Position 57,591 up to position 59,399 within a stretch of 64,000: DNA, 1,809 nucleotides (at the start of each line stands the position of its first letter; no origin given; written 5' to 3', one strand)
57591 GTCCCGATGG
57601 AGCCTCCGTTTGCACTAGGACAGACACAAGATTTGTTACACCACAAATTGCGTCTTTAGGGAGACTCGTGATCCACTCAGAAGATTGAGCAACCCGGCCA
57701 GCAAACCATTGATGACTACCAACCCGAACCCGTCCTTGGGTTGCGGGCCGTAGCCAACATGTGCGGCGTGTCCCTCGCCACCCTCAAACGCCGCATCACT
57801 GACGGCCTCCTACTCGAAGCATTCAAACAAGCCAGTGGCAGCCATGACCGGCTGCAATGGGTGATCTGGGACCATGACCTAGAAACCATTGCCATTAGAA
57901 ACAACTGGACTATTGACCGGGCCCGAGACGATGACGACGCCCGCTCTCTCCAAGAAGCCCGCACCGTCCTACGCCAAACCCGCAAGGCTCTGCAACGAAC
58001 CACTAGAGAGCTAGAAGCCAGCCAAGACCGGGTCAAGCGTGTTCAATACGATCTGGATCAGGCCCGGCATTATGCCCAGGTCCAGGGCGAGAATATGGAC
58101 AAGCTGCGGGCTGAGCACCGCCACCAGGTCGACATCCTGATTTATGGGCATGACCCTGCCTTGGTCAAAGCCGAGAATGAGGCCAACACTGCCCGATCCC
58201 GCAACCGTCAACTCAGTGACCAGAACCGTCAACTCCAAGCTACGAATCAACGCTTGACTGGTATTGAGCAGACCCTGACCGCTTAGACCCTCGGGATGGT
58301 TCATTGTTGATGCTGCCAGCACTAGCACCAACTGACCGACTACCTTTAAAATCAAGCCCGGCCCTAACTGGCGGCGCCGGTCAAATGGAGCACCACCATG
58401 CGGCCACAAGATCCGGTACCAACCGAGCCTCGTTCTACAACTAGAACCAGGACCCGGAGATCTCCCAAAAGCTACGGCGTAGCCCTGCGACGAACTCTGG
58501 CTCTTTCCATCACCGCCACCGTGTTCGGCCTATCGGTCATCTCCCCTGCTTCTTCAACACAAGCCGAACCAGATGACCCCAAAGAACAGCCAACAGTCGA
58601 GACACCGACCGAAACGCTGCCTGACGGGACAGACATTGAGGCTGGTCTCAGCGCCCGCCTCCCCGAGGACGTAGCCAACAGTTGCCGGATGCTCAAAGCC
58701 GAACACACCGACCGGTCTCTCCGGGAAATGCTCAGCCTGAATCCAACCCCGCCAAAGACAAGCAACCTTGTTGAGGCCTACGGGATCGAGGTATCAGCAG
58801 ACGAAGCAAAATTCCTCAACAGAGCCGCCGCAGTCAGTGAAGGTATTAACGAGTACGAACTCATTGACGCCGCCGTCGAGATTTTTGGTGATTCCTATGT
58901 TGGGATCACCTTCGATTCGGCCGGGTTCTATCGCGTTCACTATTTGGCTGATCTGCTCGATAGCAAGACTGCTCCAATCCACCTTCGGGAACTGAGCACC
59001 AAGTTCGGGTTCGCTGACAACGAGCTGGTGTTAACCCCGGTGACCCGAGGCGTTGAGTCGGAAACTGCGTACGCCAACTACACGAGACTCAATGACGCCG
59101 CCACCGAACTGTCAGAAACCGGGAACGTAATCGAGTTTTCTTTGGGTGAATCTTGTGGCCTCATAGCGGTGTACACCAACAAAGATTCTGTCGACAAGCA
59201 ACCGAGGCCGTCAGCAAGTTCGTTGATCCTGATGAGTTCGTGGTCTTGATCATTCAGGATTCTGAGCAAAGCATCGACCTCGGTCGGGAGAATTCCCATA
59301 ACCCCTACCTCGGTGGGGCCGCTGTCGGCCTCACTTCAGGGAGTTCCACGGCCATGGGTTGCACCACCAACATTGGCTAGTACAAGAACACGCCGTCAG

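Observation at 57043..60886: Tn3-family non-autonomous cassette (MIC-like): 131-bp TIRs, canonical 38-bp cores, 5-bp TSD, passenger genes, no transposase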

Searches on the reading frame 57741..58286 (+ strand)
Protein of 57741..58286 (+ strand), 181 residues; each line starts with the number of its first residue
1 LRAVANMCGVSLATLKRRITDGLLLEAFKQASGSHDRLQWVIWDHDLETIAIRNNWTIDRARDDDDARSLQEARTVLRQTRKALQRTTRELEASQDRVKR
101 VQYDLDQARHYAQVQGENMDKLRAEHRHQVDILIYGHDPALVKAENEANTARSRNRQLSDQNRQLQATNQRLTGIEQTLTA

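Call 7: search_protein_families(library=pfam, proteins=[window:57741-58286:+], max_evalue=0.1)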
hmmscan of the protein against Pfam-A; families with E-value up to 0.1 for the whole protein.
window:57741-58286:+ (181 aa): 3 families
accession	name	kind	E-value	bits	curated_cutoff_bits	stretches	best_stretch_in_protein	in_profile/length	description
PF24092.1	DUF7373_C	-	0.04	14.6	27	0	39-77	39-77/146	Domain of unknown function (DUF7373) C-terminal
PF02601.20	Exonuc_VII_L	-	0.072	13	35.9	1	68-177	162-264/315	Exonuclease VII, large subunit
PF05531.17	NPV_P10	-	0.078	13.9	29.8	0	146-180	32-66/75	Nucleopolyhedrovirus P10 protein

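Call 8: find_encoding_contigs(protein=window:57741-58286:+, flank=10000, max_places=10)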
Protein window:57741-58286:+ (181 aa): no gene with exactly this product is on record in the collection.

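Call 28: find_homologous_proteins(query=window:57741-58286:+, max_evalue=0.001)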
Query window:57741-58286:+ (181 aa): 2 proteins with E <= 0.001 among 118 candidates.
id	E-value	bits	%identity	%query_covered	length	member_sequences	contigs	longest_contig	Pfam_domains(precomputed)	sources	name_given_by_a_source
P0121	2.6e-106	370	100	97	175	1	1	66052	-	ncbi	-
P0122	9.8e-86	304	84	99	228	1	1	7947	-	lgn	-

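Call 29: find_encoding_contigs(protein=P0122, flank=10000, max_places=5)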
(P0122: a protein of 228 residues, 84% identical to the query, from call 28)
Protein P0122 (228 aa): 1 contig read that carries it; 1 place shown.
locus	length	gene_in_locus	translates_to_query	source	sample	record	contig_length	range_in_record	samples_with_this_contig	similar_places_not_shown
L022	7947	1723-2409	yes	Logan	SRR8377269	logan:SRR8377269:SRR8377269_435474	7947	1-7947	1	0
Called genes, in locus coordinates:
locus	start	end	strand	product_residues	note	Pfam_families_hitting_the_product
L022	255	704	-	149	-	PF00583:Acetyltransf_1, PF13673:Acetyltransf_10 (weak), PF08445:FR47 (weak)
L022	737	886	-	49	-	-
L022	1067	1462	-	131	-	-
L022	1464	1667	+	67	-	-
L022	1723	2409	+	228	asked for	-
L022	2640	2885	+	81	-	-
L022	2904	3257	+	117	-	-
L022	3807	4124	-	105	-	-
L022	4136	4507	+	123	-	-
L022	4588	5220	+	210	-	-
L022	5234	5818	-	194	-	-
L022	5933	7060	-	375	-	-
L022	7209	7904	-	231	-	-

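Call 30: find_encoding_contigs(protein=P0121, flank=10000, max_places=5)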
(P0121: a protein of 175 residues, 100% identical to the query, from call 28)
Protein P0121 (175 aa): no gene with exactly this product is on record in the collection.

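Call 45: search_protein_families(library=ncbifam, proteins=[window:57741-58286:+], max_evalue=0.1)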
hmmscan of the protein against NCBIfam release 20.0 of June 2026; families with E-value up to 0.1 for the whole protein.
window:57741-58286:+ (181 aa): 6 families
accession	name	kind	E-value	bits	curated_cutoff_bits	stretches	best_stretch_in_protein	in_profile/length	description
NF045487.1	ASRP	equivalog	0.0072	15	300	1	67-168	127-271/593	archaea-specific SMC-related protein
NF041378.1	XopZ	subfamily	0.012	13.6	1300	1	63-172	265-373/1292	XopZ family type III secretion system effector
TIGR02168.1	SMC_prok_B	equivalog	0.02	12.6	567.35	1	67-171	755-858/1181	chromosome segregation protein SMC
NF047408.1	SA0632_fam_LP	equivalog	0.029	14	70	0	64-106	21-63/68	SA0632 family lipoprotein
NF046048.1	NlpC_P60_DIP1281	equivalog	0.045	12.5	517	1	62-163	179-272/587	DIP1281 family NlpC/P60 protein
NF006527.0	PRK08990.1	equivalog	0.09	12.1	341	0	92-157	71-136/254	flagellar motor protein PomA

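Call 46: search_protein_families(library=phrogs, proteins=[window:57741-58286:+, P0122], max_evalue=0.1)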
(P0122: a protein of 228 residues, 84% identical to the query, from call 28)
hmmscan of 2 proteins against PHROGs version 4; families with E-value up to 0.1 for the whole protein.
window:57741-58286:+ (181 aa): 2 families
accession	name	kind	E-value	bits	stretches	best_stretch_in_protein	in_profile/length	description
phrog_10829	-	unknown function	0.05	14.6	1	36-127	38-125/165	-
phrog_2474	-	transcription regulation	0.078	13.9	1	3-89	53-105/118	MerR-like transcriptional regulator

P0122 (228 aa): 3 families
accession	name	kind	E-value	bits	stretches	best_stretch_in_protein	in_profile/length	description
phrog_66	-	integration and excision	0.0046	17.7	1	10-124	86-196/412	excisionase and transcriptional regulator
phrog_10127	-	unknown function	0.025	16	1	77-149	28-96/103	-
phrog_2474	-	transcription regulation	0.046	14.6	1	21-53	52-73/118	MerR-like transcriptional regulator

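Call 64: list_cluster_members(proteins=[P0121, P0122, P0001, P0124, P0123])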
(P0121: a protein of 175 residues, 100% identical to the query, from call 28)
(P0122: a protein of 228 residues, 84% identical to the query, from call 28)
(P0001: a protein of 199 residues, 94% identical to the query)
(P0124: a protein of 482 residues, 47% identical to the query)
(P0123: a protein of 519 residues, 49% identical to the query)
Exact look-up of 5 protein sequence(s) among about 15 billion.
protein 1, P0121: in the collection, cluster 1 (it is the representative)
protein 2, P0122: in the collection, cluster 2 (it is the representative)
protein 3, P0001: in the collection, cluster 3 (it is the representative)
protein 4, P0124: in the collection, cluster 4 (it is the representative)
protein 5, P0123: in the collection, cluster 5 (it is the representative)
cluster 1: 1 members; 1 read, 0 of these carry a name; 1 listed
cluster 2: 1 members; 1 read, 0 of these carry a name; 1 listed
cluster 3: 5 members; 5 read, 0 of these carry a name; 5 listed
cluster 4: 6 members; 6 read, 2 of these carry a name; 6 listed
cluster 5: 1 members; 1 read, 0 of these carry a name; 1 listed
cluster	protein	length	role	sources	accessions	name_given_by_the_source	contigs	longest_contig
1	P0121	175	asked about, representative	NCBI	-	-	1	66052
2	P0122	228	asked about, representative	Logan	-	-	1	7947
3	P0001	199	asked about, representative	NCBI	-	-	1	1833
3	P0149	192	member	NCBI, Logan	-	-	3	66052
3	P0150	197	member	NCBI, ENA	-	-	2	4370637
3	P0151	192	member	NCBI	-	-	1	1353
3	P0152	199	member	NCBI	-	-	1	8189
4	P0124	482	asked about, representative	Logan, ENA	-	-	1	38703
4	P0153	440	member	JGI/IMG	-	hypothetical protein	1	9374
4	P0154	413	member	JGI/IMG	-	hypothetical protein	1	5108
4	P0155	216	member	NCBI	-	-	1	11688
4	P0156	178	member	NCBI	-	-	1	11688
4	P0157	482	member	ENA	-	-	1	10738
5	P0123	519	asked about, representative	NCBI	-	-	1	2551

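Call 66: find_encoding_contigs(protein=P0150, flank=10000, max_places=4)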
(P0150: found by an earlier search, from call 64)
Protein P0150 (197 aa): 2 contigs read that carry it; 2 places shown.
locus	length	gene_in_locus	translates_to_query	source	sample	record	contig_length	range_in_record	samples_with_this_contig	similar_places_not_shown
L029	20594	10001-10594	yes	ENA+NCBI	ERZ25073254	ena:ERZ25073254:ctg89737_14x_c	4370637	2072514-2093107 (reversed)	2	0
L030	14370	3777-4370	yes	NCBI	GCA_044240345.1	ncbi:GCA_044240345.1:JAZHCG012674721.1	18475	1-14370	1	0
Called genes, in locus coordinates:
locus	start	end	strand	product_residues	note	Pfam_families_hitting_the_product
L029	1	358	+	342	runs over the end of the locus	PF00487:FA_desaturase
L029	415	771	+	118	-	PF11903:ParD_like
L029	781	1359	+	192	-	PF13671:AAA_33, PF06414:Zeta_toxin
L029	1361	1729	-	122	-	-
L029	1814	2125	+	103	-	-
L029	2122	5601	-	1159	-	PF01558:POR, PF20169:DUF6537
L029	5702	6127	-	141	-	PF00258:Flavodoxin_1 (faint), PF12641:Flavodoxin_3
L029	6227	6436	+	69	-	PF10262:Rdx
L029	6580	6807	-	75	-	-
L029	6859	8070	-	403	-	PF01243:PNPOx_N (weak), PF10615:DUF2470 (weak)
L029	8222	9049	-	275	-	PF12146:Hydrolase_4, PF00561:Abhydrolase_1, PF12697:Abhydrolase_6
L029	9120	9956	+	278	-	PF01263:Aldose_epim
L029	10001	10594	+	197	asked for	-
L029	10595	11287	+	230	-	PF00230:MIP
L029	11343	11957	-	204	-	-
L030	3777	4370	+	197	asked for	-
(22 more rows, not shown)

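Call 76: search_solved_structures(query=window:57741-58286:+, max_evalue=5)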
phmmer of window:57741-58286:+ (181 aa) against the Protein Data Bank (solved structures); distinct sequences matched with E-value up to 5: 12.
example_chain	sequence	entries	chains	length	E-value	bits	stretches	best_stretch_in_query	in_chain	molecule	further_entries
1wqf_A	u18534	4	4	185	0.13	15.4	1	71-118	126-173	Ribosome recycling factor | Ribosome-recycling factor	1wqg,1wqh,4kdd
4kaw_X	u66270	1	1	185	0.13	15.4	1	71-118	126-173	Ribosome-recycling factor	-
4kb4_A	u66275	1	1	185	0.13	15.4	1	71-118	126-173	Ribosome-recycling factor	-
4kc6_A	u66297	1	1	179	0.15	15.2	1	71-116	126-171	Ribosome-recycling factor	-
4kb2_A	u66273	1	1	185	0.17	15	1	72-118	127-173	Ribosome-recycling factor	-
6fkf_b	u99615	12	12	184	0.24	14.5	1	74-155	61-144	ATP synthase subunit b, chloroplastic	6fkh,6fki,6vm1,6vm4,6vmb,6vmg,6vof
7spb_E1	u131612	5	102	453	0.47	13.6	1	65-125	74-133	TraB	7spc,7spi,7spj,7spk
7okn_A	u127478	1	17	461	0.49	13.5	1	65-125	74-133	TraB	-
6uu8_FFF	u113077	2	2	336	0.52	13.5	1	81-129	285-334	RNA polymerase sigma factor RpoS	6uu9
9fqr_Xx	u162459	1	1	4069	1.1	12.3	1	17-66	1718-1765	putative malate dehydrogenase 1B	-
5ipl_F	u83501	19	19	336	1.2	12.2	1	81-129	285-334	RNA polymerase sigma factor RpoS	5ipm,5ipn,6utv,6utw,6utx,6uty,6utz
3j7y_8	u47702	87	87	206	3.2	10.9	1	16-115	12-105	mL40 | 39S ribosomal protein L40, mitochondrial | Large ribosomal subunit protein mL40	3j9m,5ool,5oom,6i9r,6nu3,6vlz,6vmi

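Call 85: predict_structure(alignment_id=A1)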
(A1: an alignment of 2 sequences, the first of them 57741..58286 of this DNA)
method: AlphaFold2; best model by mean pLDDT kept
length: 181 residues; sequences in the alignment: 2
mean_pLDDT: 71.3   pTM: 0.32
mean pLDDT of the five models: 71.3, 70.0, 69.6, 65.4, 61.8
residues with pLDDT >= 90: 15; 70-90: 89; 50-70: 55; < 50: 22
segments of 3 or more residues with pLDDT < 50: 28-45
pLDDT, mean of each block of 10 residues (from residue 1): 52 63 54 41 45 57 65 77 81 89 93 88 79 67 78 86 87 82 66
secondary structure, 60 per line:
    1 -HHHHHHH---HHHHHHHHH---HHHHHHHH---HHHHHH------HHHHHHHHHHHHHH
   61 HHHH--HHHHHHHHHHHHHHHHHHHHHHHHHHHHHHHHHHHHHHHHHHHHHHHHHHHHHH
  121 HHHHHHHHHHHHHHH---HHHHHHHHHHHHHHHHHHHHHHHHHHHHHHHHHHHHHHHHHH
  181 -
elements in order: H2-8 H12-20 H24-31 H35-40 H47-64 H67-135 H139-180

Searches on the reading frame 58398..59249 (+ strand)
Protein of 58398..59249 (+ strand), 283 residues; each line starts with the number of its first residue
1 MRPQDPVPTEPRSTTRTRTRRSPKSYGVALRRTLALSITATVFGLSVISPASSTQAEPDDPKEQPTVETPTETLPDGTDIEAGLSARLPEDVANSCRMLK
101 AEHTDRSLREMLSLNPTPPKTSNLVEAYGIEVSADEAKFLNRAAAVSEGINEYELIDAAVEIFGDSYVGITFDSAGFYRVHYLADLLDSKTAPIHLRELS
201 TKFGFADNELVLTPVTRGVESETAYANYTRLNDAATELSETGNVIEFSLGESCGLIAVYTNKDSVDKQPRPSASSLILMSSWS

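Call 7: search_protein_families(library=pfam, proteins=[window:58398-59249:+], max_evalue=0.1)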
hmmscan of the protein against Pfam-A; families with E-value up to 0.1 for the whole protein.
window:58398-59249:+ (283 aa): 0 families

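Call 45: search_protein_families(library=ncbifam, proteins=[window:58398-59249:+], max_evalue=0.1)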
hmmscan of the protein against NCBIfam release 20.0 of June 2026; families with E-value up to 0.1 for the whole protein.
window:58398-59249:+ (283 aa): 0 families

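Call 46: search_protein_families(library=phrogs, proteins=[window:58398-59249:+], max_evalue=0.1)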
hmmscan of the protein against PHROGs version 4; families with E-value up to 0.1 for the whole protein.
window:58398-59249:+ (283 aa): 1 family
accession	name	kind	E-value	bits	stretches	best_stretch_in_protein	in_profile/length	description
phrog_21419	-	unknown function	0.035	15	1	94-190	44-133/152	-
